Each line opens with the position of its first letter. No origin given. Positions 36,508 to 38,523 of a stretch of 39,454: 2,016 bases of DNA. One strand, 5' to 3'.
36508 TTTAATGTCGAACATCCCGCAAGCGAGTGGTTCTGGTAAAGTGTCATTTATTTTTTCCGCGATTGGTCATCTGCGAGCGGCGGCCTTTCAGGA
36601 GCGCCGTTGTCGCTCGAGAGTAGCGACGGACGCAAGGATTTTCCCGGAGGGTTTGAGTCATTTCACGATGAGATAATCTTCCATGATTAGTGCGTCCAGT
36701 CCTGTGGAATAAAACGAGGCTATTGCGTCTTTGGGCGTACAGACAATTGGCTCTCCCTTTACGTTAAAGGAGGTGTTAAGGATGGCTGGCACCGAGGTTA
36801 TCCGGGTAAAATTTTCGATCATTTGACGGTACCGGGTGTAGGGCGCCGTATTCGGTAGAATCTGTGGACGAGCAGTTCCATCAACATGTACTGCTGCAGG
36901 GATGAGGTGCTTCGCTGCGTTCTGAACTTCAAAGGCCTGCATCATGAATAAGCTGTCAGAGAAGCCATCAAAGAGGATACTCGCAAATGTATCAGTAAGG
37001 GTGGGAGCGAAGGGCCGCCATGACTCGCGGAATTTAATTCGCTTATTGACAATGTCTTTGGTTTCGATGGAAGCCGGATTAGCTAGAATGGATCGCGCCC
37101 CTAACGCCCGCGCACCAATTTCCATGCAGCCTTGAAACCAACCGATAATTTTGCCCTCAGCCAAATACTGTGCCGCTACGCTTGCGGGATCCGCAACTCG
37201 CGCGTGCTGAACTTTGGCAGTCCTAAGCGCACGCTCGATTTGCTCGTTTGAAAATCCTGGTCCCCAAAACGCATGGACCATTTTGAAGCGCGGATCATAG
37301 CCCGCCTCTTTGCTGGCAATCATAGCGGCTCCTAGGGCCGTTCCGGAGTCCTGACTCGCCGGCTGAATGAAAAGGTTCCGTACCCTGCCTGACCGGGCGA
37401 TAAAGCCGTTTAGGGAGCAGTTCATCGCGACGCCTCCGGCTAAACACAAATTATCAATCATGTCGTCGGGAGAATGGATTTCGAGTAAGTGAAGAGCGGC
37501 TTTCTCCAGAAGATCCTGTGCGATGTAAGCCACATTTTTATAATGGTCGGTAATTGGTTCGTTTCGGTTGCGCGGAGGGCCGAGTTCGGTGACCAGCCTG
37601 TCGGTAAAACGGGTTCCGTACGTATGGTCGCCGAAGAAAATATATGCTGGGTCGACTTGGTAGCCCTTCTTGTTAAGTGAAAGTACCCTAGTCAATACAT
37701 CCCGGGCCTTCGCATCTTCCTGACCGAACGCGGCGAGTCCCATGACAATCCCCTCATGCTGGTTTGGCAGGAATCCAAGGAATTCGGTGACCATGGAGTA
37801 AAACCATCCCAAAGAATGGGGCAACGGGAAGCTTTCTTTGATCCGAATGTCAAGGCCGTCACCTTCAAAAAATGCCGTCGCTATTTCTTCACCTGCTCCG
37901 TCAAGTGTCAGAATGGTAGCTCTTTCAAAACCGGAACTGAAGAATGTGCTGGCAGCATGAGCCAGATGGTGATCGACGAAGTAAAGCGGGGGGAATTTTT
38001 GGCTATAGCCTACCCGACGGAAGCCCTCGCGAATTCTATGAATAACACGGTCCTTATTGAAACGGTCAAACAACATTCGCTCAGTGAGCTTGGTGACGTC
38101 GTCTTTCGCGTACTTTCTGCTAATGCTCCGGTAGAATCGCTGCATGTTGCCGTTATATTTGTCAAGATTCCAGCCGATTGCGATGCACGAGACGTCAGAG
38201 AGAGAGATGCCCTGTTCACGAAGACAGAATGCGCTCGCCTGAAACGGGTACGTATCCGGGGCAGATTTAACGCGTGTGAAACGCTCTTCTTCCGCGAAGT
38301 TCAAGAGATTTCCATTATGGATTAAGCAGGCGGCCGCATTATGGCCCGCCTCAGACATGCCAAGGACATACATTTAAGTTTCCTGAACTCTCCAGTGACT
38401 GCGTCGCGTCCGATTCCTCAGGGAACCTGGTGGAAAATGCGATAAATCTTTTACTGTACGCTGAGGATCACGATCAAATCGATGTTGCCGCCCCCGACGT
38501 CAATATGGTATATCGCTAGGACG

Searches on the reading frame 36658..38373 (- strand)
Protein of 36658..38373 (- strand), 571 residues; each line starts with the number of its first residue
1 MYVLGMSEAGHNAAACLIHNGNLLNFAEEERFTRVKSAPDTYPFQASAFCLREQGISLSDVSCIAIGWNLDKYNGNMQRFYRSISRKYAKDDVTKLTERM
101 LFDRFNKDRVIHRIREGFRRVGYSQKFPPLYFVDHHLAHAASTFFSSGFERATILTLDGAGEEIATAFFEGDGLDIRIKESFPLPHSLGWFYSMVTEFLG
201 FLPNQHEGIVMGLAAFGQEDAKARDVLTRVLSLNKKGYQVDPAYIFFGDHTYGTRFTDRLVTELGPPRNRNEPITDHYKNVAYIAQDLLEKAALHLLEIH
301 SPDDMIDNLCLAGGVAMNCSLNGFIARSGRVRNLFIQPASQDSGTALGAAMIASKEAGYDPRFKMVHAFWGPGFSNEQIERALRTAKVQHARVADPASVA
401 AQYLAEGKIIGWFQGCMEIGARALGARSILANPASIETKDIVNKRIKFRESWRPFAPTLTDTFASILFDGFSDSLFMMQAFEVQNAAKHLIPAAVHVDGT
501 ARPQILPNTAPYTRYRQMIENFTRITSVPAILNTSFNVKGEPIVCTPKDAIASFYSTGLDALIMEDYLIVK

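Call 18: search_protein_families(library=pfam, proteins=[window:36658-38373:-], max_evalue=0.01)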
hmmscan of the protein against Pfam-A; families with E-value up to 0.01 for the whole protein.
window:36658-38373:- (571 aa): 2 families
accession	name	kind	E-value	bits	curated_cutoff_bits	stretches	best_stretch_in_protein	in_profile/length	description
PF16861.10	Carbam_trans_C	-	2.7e-60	203.2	27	1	401-571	1-170/170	Carbamoyltransferase C-terminus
PF02543.21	Carbam_trans_N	-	8.7e-51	173.8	24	1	3-351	2-346/346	Carbamoyltransferase N-terminus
